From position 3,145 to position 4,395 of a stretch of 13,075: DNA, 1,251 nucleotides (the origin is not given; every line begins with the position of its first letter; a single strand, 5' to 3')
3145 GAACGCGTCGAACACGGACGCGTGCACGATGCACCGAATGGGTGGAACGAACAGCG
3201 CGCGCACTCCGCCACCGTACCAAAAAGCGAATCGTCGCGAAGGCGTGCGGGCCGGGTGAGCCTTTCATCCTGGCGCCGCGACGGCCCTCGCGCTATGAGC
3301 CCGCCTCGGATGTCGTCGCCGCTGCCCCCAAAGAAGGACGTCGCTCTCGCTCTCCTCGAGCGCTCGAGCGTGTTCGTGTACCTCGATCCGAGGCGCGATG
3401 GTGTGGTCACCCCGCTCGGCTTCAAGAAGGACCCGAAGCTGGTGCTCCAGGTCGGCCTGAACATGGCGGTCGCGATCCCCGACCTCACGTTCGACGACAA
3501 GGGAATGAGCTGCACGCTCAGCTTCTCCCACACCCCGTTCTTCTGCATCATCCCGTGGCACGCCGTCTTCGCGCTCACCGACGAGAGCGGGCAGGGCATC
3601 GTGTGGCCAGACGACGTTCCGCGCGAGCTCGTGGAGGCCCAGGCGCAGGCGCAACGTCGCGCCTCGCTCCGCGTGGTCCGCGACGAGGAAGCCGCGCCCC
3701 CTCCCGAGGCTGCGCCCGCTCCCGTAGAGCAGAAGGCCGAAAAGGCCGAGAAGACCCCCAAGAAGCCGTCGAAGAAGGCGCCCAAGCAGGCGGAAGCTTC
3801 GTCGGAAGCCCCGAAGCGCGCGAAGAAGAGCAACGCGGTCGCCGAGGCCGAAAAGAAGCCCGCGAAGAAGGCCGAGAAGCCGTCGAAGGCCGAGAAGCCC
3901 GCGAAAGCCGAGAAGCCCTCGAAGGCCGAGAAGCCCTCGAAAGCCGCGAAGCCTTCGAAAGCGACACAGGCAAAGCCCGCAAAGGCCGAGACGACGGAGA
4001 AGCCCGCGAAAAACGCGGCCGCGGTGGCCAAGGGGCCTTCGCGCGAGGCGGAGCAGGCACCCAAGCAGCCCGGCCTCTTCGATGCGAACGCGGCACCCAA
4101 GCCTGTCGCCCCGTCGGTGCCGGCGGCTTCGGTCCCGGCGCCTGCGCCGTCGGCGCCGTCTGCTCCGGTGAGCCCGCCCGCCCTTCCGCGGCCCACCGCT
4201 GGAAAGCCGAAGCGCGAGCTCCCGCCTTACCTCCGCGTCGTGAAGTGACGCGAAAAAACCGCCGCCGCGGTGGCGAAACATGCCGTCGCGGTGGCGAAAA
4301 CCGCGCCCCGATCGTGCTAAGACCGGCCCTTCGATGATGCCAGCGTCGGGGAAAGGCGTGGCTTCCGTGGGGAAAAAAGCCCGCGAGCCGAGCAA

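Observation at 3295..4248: SspB ClpXP adaptor with a ~200-aa histone-H1-like linker built from 18-bp tandem repeats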

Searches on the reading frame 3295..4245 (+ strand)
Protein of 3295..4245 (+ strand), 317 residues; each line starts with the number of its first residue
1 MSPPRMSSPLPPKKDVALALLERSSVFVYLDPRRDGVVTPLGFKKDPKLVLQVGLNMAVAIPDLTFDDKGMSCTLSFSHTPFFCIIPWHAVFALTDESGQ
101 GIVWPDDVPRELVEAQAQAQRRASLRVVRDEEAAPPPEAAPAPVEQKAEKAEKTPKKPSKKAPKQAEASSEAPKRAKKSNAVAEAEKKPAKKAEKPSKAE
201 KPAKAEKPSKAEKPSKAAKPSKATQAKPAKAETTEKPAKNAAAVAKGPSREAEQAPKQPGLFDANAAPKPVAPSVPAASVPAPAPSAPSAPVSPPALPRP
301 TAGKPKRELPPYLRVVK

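Call 3: search_protein_families(library=pfam, proteins=[window:3295-4245:+], max_evalue=1)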
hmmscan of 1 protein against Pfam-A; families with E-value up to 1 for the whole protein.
window:3295-4245:+ (317 aa): 2 families
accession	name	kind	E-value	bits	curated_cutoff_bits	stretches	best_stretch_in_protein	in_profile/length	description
PF04386.18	SspB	-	7.7e-05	23.2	27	1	27-159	30-129/156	Stringent starvation protein B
PF02724.19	CDC45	-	0.0068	15.2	34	1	89-214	91-196/624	CDC45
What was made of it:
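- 3310..3621 (+): SspB-type substrate-binding domain (aa 1-104): an N-terminal helix followed by a beta-sandwich. Pfam PF04386 scores 23.2 bits, below the gathering score (call 3).
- On SspB (ClpXP specificity-enhancing adaptor): Pfam scores 23.2 bits against a gathering score of 27, E 7.7e-5 (call 3).
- Checked: Pfam PF04386 gives E=7.7e-5 at 23.2 bits, below the gathering score of 27 (call 3).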

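Call 4: search_protein_families(library=ncbifam, proteins=[window:3295-4245:+], max_evalue=1)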
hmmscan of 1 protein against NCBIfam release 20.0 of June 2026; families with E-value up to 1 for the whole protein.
window:3295-4245:+ (317 aa): 8 families
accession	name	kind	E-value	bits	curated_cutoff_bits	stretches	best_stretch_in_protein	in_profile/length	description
NF008764.0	PRK11798.1-4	equivalog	4.7e-07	29.8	191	1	31-121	30-118/143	ClpXP protease specificity-enhancing factor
NF008763.0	PRK11798.1-2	equivalog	0.00024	20.9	162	1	27-156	27-147/156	ClpXP protease specificity-enhancing factor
NF008765.0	PRK11798.1-5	equivalog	0.014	15.4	249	1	27-102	24-98/135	ClpXP protease specificity-enhancing factor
NF033645.1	pilus_FilE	exception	0.028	13.5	100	1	113-242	39-175/414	putative pilus assembly protein FilE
NF040712.1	SepH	equivalog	0.14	12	40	1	90-274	164-340/351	septation protein SepH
NF004561.0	PRK05901.1-3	equivalog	0.18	10.9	582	1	98-242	10-155/537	RNA polymerase sigma factor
NF046048.1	NlpC_P60_DIP1281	equivalog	0.32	9.8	517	1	112-255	211-350/587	DIP1281 family NlpC/P60 protein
NF047584.1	LIC11612_FN_binding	equivalog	0.65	9.6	260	1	147-231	95-181/323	LIC11612 family fibronectin-binding protein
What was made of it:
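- On SspB (ClpXP specificity-enhancing adaptor): NCBIfam gives E 4.7e-7 but 29.8 bits against a cut-off of 191 (call 4).
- Checked: NCBIfam 'ClpXP protease specificity-enhancing factor' models hit at E=4.7e-7 but far below their cut-offs (call 4).
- Pfam and NCBIfam scores are below the curated cut-offs for this protein (calls 3, 4).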

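Call 6: find_homologous_proteins(query=window:3295-4245:+, max_evalue=0.001)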
Query window:3295-4245:+ (317 aa): 1533 proteins with E <= 0.001 among 8000 candidates; the best 120 are listed.
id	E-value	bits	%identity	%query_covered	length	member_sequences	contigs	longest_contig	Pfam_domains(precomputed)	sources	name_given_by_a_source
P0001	5.6e-92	327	93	39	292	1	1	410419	PF04386.19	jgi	-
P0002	8.4e-92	326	56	98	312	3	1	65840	-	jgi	-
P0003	5.3e-77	277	51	98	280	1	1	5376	PF04386.19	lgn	-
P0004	2.3e-76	275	78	46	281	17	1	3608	PF04386.19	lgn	-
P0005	1.6e-64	236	80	34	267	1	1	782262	PF04386.19,PF07382.17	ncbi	-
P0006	3.9e-64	235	80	34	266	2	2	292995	PF04386.19,PF07382.17,PF02095.22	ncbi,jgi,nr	ncbi:MAG: hypothetical protein IPQ09_18570 [Myxococcales bacterium]|nr:hypothetical protein [Myxococ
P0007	3.6e-56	209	43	97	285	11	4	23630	PF04386.19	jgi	-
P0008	1.3e-54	204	49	49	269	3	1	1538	PF04386.19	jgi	jgi:stringent starvation protein B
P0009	5.8e-54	202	41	98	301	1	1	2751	PF04386.19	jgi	jgi:stringent starvation protein B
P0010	1.5e-53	200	42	97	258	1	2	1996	PF04386.19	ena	-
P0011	4.4e-53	199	59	39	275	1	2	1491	PF04386.19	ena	-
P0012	6.0e-53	198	41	99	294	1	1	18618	PF04386.19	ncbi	-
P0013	7.3e-53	198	67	32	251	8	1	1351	PF04386.19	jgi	-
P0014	2.8e-52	196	69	32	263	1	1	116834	PF04386.19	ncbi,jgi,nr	ncbi:MAG TPA: ClpXP protease specificity-enhancing factor SspB [Polyangiaceae bacterium]|nr:ClpXP pr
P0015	3.7e-52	196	55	48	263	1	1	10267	PF04386.19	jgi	jgi:stringent starvation protein B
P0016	4.5e-52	196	60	40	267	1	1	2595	PF04386.19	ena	-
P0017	5.9e-52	195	51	59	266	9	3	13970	PF04386.19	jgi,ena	-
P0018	8.6e-52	195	58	39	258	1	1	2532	PF04386.19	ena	-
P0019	9.2e-52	195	46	97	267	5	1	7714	PF04386.19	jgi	-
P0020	1.9e-51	194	42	97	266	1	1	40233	PF04386.19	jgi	jgi:stringent starvation protein B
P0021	2.0e-51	193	46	97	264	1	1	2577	PF04386.19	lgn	-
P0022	2.2e-51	193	52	62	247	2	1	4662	PF04386.19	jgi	-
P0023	2.3e-51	193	57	54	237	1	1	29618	PF04386.19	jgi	jgi:hypothetical protein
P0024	3.6e-51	193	56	50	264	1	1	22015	PF04386.19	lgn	-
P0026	5.8e-51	192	40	98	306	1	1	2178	PF04386.19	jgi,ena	-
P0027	7.4e-51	192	57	44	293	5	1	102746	PF04386.19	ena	-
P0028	7.5e-51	192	65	32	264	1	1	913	PF04386.19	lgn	-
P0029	7.6e-51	192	68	34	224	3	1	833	PF04386.19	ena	-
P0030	9.0e-51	191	50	66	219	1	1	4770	PF04386.19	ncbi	-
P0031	9.0e-51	191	49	62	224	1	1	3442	PF04386.19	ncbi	ncbi:MAG: ClpXP protease specificity-enhancing factor SspB [Polyangiaceae bacterium]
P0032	9.8e-51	191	60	40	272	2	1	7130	PF04386.19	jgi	jgi:stringent starvation protein B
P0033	1.0e-50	191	53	55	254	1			PF04386.19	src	-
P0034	1.2e-50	191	55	55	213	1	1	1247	PF04386.19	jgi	jgi:stringent starvation protein B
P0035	1.3e-50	191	63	39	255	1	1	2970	PF04386.19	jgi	jgi:stringent starvation protein B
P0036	1.6e-50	191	40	99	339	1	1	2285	PF04386.19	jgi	jgi:stringent starvation protein B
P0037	1.6e-50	191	56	47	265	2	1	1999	PF04386.19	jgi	-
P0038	1.9e-50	190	50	69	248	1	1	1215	PF04386.19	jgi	jgi:stringent starvation protein B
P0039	2.4e-50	190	57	53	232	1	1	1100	PF04386.19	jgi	-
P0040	2.7e-50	190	63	39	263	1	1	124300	PF04386.19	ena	-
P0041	3.0e-50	190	68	31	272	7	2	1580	PF04386.19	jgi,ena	-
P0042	3.0e-50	190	41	97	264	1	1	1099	PF04386.19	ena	-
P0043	3.4e-50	189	54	52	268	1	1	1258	PF04386.19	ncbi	-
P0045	3.7e-50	189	66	32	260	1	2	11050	PF04386.19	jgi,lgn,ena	-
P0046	3.8e-50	189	49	67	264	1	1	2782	PF04386.19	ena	-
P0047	4.4e-50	189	44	97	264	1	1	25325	PF04386.19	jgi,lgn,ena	-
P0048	5.2e-50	189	59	40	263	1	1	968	PF04386.19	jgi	-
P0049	7.6e-50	188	69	34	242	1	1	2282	PF04386.19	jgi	-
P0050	8.0e-50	188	64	38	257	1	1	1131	PF04386.19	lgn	-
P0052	1.1e-49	188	60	37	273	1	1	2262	PF04386.19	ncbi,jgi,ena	jgi:stringent starvation protein B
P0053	1.1e-49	188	64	30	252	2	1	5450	PF04386.19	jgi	-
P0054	1.1e-49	188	40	98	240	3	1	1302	PF04386.19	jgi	jgi:stringent starvation protein B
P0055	1.3e-49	188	58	50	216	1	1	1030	PF04386.19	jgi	jgi:stringent starvation protein B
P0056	1.4e-49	187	44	97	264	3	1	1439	PF04386.19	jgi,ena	-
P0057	1.5e-49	187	66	32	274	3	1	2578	PF04386.19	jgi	jgi:hypothetical protein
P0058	1.5e-49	187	55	45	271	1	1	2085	PF04386.19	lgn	-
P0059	1.5e-49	187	57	49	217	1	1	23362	PF04386.19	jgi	jgi:stringent starvation protein B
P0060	1.7e-49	187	63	39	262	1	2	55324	PF04386.19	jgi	jgi:stringent starvation protein B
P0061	1.9e-49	187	38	98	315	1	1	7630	PF04386.19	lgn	-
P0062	1.9e-49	187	67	37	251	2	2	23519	PF04386.19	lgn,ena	-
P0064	2.3e-49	187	62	39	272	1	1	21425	PF04386.19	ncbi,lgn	ncbi:MAG: ClpXP protease specificity-enhancing factor SspB [Polyangiaceae bacterium]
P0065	2.3e-49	187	56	41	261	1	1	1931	PF04386.19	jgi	-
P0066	2.4e-49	187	55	49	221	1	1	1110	PF04386.19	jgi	-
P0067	2.5e-49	187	68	32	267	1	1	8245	PF04386.19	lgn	-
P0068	2.8e-49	186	64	38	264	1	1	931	PF04386.19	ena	-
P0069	3.3e-49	186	66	36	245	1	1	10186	PF04386.19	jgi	jgi:stringent starvation protein B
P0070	3.3e-49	186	66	38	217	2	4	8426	PF04386.19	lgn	-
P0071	3.6e-49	186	59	49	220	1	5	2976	PF04386.19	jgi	jgi:hypothetical protein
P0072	3.9e-49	186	65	32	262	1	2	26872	PF04386.19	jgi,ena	-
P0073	4.4e-49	186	59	51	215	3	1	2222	PF04386.19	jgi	jgi:stringent starvation protein B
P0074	4.9e-49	186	53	50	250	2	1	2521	PF04386.19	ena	-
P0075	5.4e-49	185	49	65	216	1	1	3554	PF04386.19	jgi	jgi:stringent starvation protein B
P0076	6.2e-49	185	57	49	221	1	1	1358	PF04386.19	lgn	-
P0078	7.7e-49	185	66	31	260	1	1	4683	PF04386.19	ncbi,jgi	ncbi:MAG TPA: hypothetical protein VGM44_14565, partial [Polyangiaceae bacterium]|jgi:stringent star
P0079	7.8e-49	185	39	97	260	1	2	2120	PF04386.19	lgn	-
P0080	8.7e-49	185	51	54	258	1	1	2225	PF04386.19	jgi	jgi:stringent starvation protein B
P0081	8.7e-49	185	65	32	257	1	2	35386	PF04386.19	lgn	-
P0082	9.5e-49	185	55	51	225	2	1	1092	PF04386.19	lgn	-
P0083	9.7e-49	185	55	44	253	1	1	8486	PF04386.19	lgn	-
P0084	1.0e-48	185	65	38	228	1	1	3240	PF04386.19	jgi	jgi:stringent starvation protein B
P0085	1.1e-48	184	57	52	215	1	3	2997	PF04386.19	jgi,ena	jgi:stringent starvation protein B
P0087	1.3e-48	184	41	96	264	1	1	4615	PF04386.19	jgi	jgi:hypothetical protein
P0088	1.4e-48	184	60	39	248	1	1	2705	PF04386.19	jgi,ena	-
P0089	1.6e-48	184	39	98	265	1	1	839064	PF04386.19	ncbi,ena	-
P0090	1.7e-48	184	52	54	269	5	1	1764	PF04386.19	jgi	jgi:hypothetical protein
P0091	1.9e-48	184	65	32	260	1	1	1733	PF04386.19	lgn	-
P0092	2.2e-48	184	42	98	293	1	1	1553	PF04386.19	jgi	jgi:stringent starvation protein B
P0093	2.2e-48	183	67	38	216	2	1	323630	PF04386.19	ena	-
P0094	2.2e-48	183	57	51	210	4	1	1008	PF04386.19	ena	-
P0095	2.3e-48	183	56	56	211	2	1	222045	PF04386.19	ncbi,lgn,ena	-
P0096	2.4e-48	183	60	47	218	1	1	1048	PF04386.19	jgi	jgi:stringent starvation protein B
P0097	2.4e-48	183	67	32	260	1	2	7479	PF04386.19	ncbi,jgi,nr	ncbi:MAG TPA: ClpXP protease specificity-enhancing factor SspB [Polyangiaceae bacterium]|jgi:stringe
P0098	2.6e-48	183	66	32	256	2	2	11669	PF04386.19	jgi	jgi:stringent starvation protein B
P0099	2.6e-48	183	58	55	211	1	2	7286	PF04386.19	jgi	jgi:stringent starvation protein B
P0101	2.8e-48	183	59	39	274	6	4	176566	PF04386.19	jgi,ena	-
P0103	3.2e-48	183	41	100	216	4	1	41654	PF04386.19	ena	-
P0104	3.4e-48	183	57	51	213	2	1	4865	PF04386.19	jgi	jgi:stringent starvation protein B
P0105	3.6e-48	183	59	41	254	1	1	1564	PF04386.19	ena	-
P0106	4.3e-48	183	49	64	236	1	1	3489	PF04386.19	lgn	-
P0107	4.4e-48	183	67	31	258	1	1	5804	PF04386.19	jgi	jgi:stringent starvation protein B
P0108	4.6e-48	182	57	52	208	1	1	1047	PF04386.19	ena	-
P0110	5.0e-48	182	47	66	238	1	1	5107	PF04386.19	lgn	-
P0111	5.0e-48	182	64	34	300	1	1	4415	PF04386.19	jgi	jgi:stringent starvation protein B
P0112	5.1e-48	182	53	49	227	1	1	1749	PF04386.19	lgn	-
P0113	5.5e-48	182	63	35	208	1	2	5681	PF04386.19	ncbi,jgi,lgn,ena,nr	ncbi:MAG TPA: ClpXP protease specificity-enhancing factor SspB [Polyangiaceae bacterium]|nr:ClpXP pr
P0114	5.8e-48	182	54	59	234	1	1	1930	PF04386.19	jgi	jgi:stringent starvation protein B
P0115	6.1e-48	182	60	47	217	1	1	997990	PF04386.19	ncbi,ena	-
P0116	6.2e-48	182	42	98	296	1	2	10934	PF04386.19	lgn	-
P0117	6.3e-48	182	56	56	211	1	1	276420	PF04386.19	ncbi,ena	-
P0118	7.0e-48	182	51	61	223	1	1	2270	PF04386.19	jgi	jgi:stringent starvation protein B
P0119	7.1e-48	182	62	42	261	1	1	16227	PF04386.19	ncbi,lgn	ncbi:MAG: hypothetical protein ABI548_19135 [Polyangiaceae bacterium]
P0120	7.1e-48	182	49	57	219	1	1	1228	PF04386.19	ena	-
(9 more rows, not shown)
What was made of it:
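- On SspB (ClpXP specificity-enhancing adaptor): Most orthologs carry a precomputed PF04386 hit (call 6).
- NCBI already names orthologs as SspB (call 6).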

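Call 7: search_solved_structures(query=window:3295-4245:+, max_evalue=10, show_alignments=3)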
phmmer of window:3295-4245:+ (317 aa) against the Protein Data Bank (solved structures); distinct sequences matched with E-value up to 10: 2.
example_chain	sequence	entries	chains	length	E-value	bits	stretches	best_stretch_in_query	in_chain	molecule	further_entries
2nys_A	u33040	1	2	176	0.42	13.4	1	63-149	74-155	AGR_C_3712p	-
6fad_A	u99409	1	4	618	1.8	11.3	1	114-230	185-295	SRSF protein kinase 1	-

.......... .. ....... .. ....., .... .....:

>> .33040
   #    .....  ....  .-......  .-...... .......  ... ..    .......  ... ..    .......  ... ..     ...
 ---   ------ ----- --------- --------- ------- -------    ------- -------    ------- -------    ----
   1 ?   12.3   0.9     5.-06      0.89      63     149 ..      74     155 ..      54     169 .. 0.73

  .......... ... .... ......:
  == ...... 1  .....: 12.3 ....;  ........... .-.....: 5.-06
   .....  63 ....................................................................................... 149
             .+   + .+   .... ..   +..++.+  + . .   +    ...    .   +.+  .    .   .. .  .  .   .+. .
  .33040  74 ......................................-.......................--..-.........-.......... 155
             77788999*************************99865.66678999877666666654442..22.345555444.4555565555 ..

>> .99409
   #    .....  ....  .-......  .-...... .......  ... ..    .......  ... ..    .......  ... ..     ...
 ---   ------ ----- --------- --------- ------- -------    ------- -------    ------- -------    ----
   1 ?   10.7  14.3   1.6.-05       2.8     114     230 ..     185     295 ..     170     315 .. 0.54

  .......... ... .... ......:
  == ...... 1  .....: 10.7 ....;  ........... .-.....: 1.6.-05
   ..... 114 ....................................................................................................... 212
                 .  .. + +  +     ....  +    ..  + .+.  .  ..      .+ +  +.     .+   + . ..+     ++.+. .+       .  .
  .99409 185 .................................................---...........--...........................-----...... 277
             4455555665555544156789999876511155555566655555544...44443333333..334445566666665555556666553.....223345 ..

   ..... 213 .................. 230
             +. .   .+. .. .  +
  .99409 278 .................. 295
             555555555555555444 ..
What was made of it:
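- Closest known: Alphaproteobacterial SspB. Same: 2NYS is the best single-sequence PDB hit (call 7).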

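Call 24: find_encoding_contigs(protein=P0001, flank=10000, max_places=3)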
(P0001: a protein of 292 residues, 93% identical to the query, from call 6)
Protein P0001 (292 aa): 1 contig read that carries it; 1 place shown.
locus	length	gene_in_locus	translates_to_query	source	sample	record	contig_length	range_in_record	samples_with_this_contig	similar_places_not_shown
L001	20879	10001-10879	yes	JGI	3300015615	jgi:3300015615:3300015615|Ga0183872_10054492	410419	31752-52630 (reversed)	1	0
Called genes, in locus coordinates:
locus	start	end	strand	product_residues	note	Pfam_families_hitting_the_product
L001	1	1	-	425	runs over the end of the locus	PF00158:Sigma54_activat, PF14532:Sigma54_activ_2, PF07728:AAA_5, PF25601:AAA_lid_14, PF02954:HTH_8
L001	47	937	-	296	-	-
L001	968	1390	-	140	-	-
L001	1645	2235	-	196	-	PF01327:Pep_deformylase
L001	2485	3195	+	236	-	PF02230:Abhydrolase_2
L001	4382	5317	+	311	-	-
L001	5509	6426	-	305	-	PF16697:Yop-YscD_cpl, PF00498:FHA, PF00990:GGDEF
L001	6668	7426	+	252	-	PF00106:adh_short, PF08659:KR, PF13561:adh_short_C2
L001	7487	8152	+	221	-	PF00719:Pyrophosphatase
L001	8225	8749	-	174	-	PF16242:Pyrid_ox_like, PF01243:PNPOx_N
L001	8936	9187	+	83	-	-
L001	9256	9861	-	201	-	-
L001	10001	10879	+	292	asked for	PF04386:SspB (faint)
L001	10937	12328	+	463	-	PF02653:BPD_transp_2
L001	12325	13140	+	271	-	PF00005:ABC_tran, PF12399:BCA_ABC_TP_C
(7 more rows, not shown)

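Call 30: list_cluster_members(proteins=[window:3310-4245:+, window:3295-4245:+, window:3166-4245:+])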
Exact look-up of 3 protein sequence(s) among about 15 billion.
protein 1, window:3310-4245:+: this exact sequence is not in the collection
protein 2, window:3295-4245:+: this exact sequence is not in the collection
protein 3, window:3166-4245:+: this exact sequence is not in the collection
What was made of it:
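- Tried and rejected: The exact protein, tried with three alternative starts, is not in the 15-billion-protein collection (call 30).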

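Call 31: find_related_loci(query=window:3310-4245:+, collection=metagenome_contigs, flank=2000)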
Query window:3310-4245:+ (312 aa) in metagenome_contigs; peptide patterns used: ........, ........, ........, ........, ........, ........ (x = any residue, [..] = any of these).
600 stretches matched a pattern (row limit reached: there are more); 1 encode a relative of the query (tblastn E <= 1e-3); 1 distinct loci.
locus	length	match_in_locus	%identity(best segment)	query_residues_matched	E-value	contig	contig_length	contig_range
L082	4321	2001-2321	64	1-107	7e-49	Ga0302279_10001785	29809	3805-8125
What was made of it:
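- Tried and rejected: The single metagenome scan returned only one distant relative (call 31).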

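Call 60: predict_structure(alignment_id=A4)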
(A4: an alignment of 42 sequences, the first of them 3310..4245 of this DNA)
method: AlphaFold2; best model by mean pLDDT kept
length: 312 residues; sequences in the alignment: 42
mean_pLDDT: 67.6   pTM: 0.45
mean pLDDT of the five models: 67.6, 65.6, 63.1, 62.8, 61.9
residues with pLDDT >= 90: 84; 70-90: 42; 50-70: 123; < 50: 63
segments of 3 or more residues with pLDDT < 50: 175-183, 185-187, 234-250
pLDDT, mean of each block of 10 residues (from residue 1): 74 90 95 92 90 83 92 88 95 92 94 91 63 57 53 54 51 45 49 54 51 53 51 47 41 52 63 54 60 53 70 52
secondary structure, 60 per line:
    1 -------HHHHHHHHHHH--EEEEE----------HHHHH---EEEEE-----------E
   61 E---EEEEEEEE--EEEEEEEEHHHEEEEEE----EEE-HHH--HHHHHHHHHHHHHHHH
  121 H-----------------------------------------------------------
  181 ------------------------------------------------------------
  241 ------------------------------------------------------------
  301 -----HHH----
elements in order: H8-18 E21-25 H36-40 E44-48 E65-72 E75-82 E86-91 E96-98 H105-121
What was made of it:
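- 3673..4209 (+): Intrinsically disordered linker (aa 122-300). The full-length AF2 model shows no secondary structure here and pLDDT of 41-63 (call 60).
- On SspB (ClpXP specificity-enhancing adaptor): No secondary structure and pLDDT of 41-63 across aa 122-300 (call 60).
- Checked: It is predicted to lack secondary structure, with pLDDT 41-63 (call 60).
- In the AF2 model the window's LRVV lies at the end of a confident helix (call 60).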
